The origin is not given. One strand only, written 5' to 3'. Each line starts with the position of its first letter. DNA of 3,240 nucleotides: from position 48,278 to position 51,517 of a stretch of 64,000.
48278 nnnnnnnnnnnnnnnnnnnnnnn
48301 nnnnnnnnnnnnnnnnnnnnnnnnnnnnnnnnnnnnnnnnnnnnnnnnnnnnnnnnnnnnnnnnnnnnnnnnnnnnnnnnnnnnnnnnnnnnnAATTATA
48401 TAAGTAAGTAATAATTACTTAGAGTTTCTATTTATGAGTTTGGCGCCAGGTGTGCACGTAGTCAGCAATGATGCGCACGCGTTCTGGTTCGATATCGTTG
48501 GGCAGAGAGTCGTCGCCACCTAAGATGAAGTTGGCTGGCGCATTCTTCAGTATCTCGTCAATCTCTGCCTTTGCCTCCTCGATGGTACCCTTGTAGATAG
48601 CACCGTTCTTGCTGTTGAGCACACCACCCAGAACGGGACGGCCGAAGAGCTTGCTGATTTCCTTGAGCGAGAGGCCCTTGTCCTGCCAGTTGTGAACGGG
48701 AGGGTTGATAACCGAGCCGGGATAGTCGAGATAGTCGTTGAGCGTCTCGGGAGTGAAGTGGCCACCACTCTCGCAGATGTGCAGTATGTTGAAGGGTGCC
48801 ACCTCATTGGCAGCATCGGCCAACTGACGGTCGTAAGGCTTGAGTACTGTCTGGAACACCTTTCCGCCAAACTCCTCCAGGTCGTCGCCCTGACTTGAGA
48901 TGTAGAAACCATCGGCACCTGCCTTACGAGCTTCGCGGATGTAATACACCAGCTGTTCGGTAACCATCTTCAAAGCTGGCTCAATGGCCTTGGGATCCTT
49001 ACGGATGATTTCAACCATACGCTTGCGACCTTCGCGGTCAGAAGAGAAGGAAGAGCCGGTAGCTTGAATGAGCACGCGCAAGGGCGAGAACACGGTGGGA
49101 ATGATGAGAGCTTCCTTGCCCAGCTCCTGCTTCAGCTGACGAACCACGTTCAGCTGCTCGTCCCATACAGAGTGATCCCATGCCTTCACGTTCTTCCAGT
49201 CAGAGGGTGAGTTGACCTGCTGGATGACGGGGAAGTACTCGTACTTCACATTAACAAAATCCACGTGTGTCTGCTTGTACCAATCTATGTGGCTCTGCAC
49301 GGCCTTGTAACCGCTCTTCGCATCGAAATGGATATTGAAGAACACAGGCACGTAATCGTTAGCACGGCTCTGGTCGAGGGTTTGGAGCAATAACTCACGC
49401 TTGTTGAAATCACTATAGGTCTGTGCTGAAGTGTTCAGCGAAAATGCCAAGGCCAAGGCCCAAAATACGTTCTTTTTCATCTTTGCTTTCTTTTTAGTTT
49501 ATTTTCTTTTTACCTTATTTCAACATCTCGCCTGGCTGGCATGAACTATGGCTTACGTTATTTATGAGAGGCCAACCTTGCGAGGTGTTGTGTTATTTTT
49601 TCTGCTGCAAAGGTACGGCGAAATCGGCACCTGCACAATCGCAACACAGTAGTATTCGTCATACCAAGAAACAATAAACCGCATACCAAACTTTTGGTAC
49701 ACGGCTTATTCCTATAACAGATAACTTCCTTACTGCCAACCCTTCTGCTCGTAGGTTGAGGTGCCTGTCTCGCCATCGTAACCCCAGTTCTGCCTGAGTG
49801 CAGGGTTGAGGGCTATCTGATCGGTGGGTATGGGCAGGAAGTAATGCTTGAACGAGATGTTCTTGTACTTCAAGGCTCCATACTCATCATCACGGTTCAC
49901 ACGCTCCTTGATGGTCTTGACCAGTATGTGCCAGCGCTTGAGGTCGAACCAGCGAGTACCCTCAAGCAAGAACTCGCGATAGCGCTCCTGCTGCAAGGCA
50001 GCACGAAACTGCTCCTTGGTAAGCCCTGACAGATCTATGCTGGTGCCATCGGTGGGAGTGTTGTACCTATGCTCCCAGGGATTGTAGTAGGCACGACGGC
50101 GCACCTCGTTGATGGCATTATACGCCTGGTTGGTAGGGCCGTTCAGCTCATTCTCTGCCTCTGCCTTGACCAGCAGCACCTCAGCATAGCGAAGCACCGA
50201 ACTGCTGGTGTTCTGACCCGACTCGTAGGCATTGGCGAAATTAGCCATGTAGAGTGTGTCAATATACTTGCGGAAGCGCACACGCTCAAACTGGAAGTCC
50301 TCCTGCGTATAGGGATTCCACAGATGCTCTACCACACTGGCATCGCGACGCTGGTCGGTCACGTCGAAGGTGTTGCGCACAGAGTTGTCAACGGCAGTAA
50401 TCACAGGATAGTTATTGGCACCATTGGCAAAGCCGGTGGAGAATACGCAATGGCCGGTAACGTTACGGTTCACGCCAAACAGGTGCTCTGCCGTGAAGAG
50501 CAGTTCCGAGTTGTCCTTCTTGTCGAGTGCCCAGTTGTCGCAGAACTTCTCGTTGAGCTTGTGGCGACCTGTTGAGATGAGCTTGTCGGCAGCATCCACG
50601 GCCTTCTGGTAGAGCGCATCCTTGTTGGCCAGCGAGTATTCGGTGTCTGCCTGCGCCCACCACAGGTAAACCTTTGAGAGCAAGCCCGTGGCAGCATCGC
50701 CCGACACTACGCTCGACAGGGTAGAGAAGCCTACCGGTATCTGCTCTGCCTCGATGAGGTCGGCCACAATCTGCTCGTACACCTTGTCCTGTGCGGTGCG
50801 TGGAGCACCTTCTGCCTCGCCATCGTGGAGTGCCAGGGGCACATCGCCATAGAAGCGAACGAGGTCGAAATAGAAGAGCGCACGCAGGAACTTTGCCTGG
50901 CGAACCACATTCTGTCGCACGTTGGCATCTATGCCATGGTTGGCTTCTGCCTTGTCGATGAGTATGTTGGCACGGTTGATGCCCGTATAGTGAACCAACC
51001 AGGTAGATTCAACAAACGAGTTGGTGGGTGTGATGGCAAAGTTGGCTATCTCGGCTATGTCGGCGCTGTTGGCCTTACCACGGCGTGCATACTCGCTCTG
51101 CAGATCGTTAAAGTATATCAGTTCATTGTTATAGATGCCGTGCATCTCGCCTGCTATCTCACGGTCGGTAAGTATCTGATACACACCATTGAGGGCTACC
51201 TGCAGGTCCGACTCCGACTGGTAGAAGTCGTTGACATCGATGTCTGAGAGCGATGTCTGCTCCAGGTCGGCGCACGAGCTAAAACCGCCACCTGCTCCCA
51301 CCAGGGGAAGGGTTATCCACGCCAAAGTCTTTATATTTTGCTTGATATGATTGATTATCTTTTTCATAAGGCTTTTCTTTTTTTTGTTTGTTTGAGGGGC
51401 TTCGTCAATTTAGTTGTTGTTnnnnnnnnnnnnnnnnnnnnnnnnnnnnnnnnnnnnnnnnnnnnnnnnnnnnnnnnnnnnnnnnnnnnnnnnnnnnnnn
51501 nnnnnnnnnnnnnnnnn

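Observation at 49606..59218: Three paralogous ~100-nt promoter/operator modules with a 7-2-7 palindrome define a local regulon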

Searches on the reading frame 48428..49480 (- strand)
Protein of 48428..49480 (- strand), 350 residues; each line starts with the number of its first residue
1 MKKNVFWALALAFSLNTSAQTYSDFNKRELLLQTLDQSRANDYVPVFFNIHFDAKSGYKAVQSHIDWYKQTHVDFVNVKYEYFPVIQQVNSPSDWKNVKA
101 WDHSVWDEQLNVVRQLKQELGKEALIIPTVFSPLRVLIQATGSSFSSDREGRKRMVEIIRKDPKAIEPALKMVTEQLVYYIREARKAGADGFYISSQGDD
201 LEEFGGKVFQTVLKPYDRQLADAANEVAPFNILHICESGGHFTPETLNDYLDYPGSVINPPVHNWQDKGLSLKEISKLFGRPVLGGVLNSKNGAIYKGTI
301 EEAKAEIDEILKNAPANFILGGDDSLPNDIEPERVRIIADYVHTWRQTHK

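Call 9: search_protein_families(library=pfam, proteins=[window:48428-49480:-])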
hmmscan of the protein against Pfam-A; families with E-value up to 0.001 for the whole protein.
window:48428-49480:- (350 aa): 1 family
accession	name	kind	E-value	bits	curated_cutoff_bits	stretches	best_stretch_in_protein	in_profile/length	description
PF01208.23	URO-D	-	6.9e-18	65.2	23.9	1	82-345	91-346/346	Uroporphyrinogen decarboxylase (URO-D)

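Call 12: search_protein_families(library=ncbifam, proteins=[window:48428-49480:-], max_evalue=0.01)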
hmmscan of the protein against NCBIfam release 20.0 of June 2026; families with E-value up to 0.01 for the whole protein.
window:48428-49480:- (350 aa): 5 families
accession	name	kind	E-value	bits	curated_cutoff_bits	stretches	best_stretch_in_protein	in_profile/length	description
NF004889.0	PRK06252.1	subfamily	2.5e-09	36.6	244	1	111-237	126-240/340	methylcobalamin:coenzyme M methyltransferase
NF041608.1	methylcob_mtaseMtbA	equivalog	1e-07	31.4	600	1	88-237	101-242/339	methylcobamide:CoM methyltransferase MtbA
TIGR01463.1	mtaA_cmuA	subfamily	2.2e-07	30.5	235.4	1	108-237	122-242/340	MtaA/CmuA family methyltransferase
NF040654.1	MtaA_Meth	equivalog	3.3e-05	23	400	1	110-239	123-240/337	methylcobamide:CoM methyltransferase MtaA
TIGR01464.1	hemE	equivalog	0.00015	20.9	302.95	1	82-252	88-255/338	uroporphyrinogen decarboxylase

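Call 87: search_solved_structures(query=window:48428-49480:-, max_evalue=0.1)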
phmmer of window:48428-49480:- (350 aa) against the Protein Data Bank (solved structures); distinct sequences matched with E-value up to 0.1: 0.

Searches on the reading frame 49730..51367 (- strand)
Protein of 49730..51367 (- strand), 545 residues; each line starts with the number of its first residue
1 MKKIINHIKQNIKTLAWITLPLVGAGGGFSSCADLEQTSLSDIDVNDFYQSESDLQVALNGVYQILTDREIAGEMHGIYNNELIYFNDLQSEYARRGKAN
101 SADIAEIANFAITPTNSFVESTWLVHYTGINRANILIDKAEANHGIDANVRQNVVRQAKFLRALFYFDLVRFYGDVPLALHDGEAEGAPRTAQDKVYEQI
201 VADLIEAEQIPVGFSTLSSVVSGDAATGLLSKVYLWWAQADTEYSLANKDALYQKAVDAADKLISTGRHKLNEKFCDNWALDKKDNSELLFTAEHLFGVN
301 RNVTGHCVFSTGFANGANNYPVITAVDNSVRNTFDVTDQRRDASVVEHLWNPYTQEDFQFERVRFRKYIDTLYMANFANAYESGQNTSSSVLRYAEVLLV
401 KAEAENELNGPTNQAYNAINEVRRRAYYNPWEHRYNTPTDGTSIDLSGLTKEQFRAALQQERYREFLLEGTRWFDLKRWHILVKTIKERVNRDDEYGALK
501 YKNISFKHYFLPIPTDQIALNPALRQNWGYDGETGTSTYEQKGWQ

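Call 9: search_protein_families(library=pfam, proteins=[window:49730-51367:-])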
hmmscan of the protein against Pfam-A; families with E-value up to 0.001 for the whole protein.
window:49730-51367:- (545 aa): 2 families
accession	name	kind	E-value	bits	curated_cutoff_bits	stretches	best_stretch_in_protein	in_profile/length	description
PF07980.17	SusD_RagB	-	5e-34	118.7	23.1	1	363-530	133-297/297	SusD family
PF14322.12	SusD-like_3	-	4.8e-18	66.5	27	1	51-235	18-191/191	Starch-binding associating with outer membrane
